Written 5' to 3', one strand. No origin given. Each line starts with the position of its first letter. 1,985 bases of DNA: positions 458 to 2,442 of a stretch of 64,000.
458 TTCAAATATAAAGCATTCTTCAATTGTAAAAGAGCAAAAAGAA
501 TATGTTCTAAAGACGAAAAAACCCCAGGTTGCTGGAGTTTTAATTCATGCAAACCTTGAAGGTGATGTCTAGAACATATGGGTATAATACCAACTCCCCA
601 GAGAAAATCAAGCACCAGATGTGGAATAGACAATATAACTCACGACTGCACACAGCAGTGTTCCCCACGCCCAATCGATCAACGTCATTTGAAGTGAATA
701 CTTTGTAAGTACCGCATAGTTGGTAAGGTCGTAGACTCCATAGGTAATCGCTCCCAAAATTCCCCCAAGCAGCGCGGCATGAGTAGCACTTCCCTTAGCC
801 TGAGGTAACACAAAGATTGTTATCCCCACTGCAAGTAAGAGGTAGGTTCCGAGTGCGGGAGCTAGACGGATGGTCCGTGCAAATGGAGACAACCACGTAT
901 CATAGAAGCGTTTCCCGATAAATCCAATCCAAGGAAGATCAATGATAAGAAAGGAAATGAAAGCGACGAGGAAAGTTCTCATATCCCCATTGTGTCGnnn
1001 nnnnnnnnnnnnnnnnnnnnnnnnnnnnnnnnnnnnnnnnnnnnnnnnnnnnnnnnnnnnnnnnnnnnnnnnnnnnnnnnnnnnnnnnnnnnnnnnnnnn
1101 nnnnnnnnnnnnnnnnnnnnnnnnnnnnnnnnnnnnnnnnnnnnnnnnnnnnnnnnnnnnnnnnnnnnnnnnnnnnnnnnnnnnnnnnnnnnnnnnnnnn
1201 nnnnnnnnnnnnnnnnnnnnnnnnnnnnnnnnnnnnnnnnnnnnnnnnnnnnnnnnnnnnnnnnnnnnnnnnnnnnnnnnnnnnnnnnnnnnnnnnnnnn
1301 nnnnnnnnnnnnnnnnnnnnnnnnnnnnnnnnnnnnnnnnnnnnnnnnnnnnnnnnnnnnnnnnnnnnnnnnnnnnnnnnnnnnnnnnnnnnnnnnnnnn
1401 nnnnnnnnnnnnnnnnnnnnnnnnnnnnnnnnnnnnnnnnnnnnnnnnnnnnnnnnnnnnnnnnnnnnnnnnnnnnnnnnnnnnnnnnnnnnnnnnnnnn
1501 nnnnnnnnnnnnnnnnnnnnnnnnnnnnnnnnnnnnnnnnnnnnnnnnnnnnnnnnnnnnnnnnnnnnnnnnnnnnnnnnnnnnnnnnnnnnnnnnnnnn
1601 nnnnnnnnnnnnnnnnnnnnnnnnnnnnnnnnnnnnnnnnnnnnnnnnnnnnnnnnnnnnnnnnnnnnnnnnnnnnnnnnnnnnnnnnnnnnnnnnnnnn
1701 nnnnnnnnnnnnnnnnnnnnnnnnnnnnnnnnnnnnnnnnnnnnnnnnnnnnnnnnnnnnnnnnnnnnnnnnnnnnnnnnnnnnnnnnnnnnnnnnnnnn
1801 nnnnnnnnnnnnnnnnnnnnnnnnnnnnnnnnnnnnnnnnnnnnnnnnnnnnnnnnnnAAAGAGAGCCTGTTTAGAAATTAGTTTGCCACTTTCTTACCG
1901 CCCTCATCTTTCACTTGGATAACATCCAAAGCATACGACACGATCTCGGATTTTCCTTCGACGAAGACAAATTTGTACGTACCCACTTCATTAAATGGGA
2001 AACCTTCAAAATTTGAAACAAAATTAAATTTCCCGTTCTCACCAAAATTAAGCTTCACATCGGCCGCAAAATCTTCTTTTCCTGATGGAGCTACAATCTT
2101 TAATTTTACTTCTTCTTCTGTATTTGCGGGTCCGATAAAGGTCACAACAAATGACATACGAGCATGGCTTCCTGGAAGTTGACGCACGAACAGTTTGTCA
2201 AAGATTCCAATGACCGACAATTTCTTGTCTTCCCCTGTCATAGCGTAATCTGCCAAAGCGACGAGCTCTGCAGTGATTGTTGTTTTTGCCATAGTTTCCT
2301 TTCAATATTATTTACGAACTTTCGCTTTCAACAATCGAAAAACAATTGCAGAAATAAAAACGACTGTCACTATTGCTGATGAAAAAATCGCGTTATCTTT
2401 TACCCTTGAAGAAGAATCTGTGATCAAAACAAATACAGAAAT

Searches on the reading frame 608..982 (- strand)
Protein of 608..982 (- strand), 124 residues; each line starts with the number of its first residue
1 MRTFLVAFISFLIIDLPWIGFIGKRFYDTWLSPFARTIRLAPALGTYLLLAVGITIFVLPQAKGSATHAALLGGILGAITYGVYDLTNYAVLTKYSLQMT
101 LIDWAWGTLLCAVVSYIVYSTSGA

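Call 65: search_protein_families(library=pfam, proteins=[window:608-982:-], max_evalue=0.01)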
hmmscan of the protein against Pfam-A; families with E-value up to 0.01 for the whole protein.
window:608-982:- (124 aa): 1 family
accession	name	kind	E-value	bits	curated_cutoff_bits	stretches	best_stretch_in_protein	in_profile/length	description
PF09945.14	DUF2177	-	6.1e-32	110.8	26.9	1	3-118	4-122/124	Predicted membrane protein (DUF2177)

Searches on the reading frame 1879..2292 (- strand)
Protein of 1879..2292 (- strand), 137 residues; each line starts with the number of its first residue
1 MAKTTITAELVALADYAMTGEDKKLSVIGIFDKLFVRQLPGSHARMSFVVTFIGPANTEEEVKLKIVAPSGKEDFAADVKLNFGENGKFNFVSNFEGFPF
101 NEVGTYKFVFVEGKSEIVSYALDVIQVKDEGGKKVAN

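Call 65: search_protein_families(library=pfam, proteins=[window:1879-2292:-], max_evalue=0.01)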
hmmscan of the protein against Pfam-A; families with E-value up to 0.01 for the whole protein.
window:1879-2292:- (137 aa): 1 family
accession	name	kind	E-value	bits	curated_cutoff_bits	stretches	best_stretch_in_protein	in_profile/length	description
PF22091.2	DUF6941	-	2.1e-17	64.1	27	1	10-124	2-124/125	Family of unknown function (DUF6941)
